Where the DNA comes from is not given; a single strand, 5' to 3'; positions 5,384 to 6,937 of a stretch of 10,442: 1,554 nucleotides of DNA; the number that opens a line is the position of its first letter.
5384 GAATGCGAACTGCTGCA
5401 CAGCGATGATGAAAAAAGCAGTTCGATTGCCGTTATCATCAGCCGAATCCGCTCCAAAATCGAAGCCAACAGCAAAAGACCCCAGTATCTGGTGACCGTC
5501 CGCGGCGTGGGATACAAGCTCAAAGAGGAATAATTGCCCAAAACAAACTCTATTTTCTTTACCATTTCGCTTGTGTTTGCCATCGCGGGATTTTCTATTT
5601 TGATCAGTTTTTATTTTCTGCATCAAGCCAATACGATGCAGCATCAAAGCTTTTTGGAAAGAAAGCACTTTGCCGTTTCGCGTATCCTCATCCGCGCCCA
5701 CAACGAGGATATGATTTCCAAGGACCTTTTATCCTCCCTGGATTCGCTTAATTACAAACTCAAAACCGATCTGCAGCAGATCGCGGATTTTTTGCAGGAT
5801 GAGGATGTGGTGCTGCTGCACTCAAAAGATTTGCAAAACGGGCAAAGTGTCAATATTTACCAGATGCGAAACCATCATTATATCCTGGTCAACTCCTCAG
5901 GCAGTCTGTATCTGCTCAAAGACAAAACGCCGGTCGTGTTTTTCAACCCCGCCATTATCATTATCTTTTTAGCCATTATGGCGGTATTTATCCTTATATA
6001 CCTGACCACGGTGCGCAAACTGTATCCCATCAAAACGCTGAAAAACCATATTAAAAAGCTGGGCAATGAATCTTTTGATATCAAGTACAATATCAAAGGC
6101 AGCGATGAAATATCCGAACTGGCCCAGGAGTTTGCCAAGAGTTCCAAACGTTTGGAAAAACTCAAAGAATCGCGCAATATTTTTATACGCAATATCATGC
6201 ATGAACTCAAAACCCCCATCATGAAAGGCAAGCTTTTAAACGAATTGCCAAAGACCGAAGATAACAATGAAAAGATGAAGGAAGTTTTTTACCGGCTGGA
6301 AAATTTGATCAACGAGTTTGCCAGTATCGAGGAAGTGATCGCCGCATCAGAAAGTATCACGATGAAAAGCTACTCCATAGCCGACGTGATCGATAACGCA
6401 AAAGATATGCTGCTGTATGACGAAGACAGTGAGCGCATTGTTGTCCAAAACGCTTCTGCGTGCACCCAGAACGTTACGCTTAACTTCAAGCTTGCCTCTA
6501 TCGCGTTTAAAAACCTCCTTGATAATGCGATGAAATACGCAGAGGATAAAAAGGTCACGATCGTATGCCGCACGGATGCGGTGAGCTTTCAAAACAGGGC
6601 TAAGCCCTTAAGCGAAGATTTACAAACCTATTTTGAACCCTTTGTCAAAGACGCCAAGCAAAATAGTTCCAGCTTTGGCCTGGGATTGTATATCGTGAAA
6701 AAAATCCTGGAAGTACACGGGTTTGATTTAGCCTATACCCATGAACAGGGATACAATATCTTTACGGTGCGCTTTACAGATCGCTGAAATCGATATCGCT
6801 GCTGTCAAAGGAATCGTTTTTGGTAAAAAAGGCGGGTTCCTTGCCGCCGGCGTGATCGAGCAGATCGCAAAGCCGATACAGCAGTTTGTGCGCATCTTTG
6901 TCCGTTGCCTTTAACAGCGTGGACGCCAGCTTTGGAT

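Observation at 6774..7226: Orphan 150-aa protein with a degenerate GGDEF-like core, overlapping the kinase 3' end and divergent from the encapsulin operon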

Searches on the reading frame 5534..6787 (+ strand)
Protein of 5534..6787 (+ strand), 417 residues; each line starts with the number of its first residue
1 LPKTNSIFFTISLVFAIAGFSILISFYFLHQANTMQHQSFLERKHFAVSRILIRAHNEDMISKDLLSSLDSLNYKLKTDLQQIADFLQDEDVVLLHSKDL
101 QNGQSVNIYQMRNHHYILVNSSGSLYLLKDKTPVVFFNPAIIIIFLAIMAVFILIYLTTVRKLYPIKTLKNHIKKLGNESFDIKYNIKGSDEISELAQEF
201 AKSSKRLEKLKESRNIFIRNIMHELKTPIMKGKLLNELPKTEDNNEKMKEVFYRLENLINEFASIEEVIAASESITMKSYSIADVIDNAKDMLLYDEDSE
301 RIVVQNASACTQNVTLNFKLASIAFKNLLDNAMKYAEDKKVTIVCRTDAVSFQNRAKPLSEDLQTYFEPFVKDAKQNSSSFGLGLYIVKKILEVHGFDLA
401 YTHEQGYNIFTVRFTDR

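Call 4: search_protein_families(library=pfam, proteins=[window:5534-6787:+], max_evalue=1)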
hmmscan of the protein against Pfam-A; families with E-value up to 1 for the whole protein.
window:5534-6787:+ (417 aa): 11 families
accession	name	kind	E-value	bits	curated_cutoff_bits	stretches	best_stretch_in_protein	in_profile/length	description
PF02518.31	HATPase_c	-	8.7e-11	42.7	26.4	1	324-414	9-107/111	Histidine kinase-, DNA gyrase B-, and HSP90-like ATPase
PF00672.30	HAMP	-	7.2e-05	23.5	25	1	164-208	8-52/53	HAMP domain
PF00512.31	HisKA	-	0.0018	18.7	26.9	1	214-257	2-45/66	His Kinase A (phospho-acceptor) domain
PF14501.12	HATPase_c_5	-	0.0053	17.1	22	1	323-406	8-93/102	GHKL domain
PF05981.17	CreA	-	0.0098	16.3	25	1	259-308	71-120/131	CreA protein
PF19579.4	FtsL_2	-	0.014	15.8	24.6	1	142-210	20-84/100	Bacteriodetes cell division protein (FtsL-like)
PF16401.11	DUF5009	-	0.036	13.9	25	1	116-164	154-203/260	Domain of unknown function (DUF5009)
PF00335.26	Tetraspanin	-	0.053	13.6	32.1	0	134-180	76-123/225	Tetraspanin family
PF10242.14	L_HMGIC_fpl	-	0.15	12.8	25.2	0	82-165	16-97/181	Lipoma HMGIC fusion partner-like protein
PF11337.13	DUF3139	-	0.33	12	27.3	1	141-190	6-59/83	Protein of unknown function (DUF3139)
PF12841.12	YvrJ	-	0.51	10.4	29.5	1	19-31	6-18/36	YvrJ protein family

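Call 66: search_protein_families(library=ncbifam, proteins=[window:5534-6787:+], max_evalue=0.00001)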
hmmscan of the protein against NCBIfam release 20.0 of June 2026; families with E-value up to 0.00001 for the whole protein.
window:5534-6787:+ (417 aa): 27 families (the best 25 are shown)
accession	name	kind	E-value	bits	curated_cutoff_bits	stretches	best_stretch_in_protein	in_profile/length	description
NF038389.1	ArsS_fam_HK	equivalog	3.5e-118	395.6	250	1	5-412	1-402/403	ArsS family sensor histidine kinase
NF052314.1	T9SS_HK_PorY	subfamily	4.7e-27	95.1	350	1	4-414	6-418/418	PorY family sensor histidine kinase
NF007004.0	PRK09467.1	equivalog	4e-22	78.7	415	1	140-399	162-418/440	two-component system sensor histidine kinase EnvZ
TIGR01386.1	cztS_silS_copS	subfamily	1.1e-21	77.3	292.55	1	141-414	167-456/457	heavy metal sensor histidine kinase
NF045900.1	HisKinCpxALeg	equivalog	1.8e-19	69.8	800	1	142-400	156-434/451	two-component system sensor histidine kinase CpxA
NF007898.0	PRK10604.1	equivalog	1e-17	64.5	478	1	20-397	19-403/433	two-component system sensor histidine kinase RstB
NF007837.0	PRK10549.1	equivalog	1e-16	60.7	603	1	142-403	168-444/466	envelope stress sensor histidine kinase BaeS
NF008312.0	PRK11100.1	equivalog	1.1e-16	60.8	356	1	146-402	189-459/477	two-component system sensor histidine kinase CreC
NF012163.2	BaeS_SmeS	equivalog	4.8e-16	58.7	500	1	141-403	167-444/457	sensor histidine kinase efflux regulator BaeS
TIGR02966.1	phoR_proteo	equivalog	2.3e-15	56.5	334.2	1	205-406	105-324/333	phosphate regulon sensor histidine kinase PhoR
NF007007.0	PRK09470.1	equivalog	3.1e-15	56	486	1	134-395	165-437/463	envelope stress sensor histidine kinase CpxA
NF012226.0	AdeS_HK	equivalog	3.8e-14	52.6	500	1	141-414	64-351/353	two-component sensor histidine kinase AdeS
NF007664.1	PRK10337.1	equivalog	2.5e-13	49.5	475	1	143-405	161-432/442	quorum sensing histidine kinase QseC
NF033091.0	HK_VanS_ACDEFG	equivalog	9.6e-13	47.9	400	1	147-413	5-291/293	vancomycin resistance histidine kinase VanS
NF008025.0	PRK10755.1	equivalog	1.9e-12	46.6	314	1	139-400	72-338/362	two-component system sensor histidine kinase PmrB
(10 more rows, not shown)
